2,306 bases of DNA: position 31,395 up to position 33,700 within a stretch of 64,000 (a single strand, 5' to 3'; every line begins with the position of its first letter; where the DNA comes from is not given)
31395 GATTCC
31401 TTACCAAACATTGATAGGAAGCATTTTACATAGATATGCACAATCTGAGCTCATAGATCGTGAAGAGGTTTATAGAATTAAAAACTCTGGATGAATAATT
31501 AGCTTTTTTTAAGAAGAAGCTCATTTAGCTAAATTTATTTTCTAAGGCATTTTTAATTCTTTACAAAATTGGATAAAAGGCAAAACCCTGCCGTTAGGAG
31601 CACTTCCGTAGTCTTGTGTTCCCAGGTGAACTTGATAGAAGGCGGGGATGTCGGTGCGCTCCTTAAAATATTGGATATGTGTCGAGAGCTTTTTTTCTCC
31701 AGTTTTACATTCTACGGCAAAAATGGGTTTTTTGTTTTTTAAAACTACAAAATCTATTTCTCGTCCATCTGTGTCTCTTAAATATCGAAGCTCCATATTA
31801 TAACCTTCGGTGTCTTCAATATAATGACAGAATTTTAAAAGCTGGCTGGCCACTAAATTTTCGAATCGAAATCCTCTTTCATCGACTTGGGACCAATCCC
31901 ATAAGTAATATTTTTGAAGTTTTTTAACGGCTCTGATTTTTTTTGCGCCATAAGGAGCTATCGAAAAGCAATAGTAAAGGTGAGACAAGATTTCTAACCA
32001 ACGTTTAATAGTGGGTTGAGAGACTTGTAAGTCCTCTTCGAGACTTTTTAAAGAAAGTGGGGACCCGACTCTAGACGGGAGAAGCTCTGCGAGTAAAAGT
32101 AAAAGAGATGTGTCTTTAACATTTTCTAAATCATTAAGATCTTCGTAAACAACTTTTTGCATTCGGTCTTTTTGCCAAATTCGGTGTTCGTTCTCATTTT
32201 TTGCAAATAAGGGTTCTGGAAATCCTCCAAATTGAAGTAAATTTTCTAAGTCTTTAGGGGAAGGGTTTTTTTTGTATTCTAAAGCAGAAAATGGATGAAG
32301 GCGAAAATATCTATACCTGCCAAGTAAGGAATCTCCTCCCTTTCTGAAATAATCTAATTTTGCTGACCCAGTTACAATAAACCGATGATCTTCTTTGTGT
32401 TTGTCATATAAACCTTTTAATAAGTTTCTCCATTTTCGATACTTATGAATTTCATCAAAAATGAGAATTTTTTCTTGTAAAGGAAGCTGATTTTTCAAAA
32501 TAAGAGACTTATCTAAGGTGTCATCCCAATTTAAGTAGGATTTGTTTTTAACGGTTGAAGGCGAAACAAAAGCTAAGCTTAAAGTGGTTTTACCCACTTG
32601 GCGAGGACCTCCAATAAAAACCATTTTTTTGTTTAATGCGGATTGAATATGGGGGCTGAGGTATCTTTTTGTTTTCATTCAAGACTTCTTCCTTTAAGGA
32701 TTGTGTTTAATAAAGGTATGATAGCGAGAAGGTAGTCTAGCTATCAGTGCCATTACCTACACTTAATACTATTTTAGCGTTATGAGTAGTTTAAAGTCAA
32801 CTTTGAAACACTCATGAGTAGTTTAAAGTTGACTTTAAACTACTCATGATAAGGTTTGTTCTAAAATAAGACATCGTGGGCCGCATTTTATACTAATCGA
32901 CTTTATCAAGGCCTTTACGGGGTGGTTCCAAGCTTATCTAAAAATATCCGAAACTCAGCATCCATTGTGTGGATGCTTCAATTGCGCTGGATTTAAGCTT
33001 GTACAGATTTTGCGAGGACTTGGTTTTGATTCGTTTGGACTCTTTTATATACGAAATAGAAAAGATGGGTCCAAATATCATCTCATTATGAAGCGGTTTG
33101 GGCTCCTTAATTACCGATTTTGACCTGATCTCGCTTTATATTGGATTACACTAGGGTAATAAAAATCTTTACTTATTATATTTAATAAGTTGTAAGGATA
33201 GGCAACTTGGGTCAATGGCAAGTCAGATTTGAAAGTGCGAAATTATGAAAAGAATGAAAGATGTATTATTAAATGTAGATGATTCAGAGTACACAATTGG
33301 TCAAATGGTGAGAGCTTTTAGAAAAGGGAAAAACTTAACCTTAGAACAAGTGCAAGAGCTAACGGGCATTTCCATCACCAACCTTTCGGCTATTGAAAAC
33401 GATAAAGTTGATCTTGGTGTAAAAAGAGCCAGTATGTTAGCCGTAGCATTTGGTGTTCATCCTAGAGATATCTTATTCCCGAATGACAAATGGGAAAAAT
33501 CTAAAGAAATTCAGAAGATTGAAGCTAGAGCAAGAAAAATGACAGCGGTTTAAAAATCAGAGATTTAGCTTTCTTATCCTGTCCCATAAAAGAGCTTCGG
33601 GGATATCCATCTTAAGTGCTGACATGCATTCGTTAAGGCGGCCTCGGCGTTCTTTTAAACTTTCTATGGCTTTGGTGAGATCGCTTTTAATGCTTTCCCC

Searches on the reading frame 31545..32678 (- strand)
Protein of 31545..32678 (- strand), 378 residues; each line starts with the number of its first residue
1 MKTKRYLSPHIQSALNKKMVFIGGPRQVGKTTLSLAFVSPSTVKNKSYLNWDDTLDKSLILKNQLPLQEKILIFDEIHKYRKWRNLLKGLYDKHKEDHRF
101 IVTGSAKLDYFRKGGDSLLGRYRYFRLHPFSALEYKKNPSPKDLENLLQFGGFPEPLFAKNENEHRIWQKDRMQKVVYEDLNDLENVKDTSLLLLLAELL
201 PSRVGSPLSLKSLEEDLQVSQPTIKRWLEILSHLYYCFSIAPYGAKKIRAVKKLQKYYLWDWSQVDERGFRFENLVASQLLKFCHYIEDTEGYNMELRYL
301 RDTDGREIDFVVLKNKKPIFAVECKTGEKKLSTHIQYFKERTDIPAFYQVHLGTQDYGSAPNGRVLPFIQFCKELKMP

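Call 89: search_protein_families(library=pfam, proteins=[window:31545-32678:-], max_evalue=0.001)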
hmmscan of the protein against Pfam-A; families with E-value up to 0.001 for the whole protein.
window:31545-32678:- (378 aa): 2 families
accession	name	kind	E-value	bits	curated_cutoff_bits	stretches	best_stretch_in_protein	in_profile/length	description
PF13173.12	AAA_14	-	6.6e-26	91.3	27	1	17-135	2-128/129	AAA domain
PF13635.12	DUF4143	-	2.4e-25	89.6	28.1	1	179-326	2-159/160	Domain of unknown function (DUF4143)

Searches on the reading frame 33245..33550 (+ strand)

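Call 89: search_protein_families(library=pfam, proteins=[window:33245-33550:+], max_evalue=0.001)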
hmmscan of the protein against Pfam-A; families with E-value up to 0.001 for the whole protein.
window:33245-33550:+ (102 aa): 5 families
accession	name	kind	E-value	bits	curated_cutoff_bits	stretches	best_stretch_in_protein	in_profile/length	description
PF01381.28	HTH_3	-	1.5e-10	41.3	23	1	22-75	1-54/55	Helix-turn-helix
PF12844.13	HTH_19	-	1.7e-10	41.1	30.2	1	19-74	1-56/64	Helix-turn-helix domain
PF13560.12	HTH_31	-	8e-06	26.5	27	1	18-73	2-58/64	Helix-turn-helix domain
PF13413.12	HTH_25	-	2.7e-05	24.3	24.6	1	23-56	3-36/62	Helix-turn-helix domain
PF13443.12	HTH_26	-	5.1e-05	23.9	22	1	26-77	6-58/63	Cro/C1-type HTH DNA-binding domain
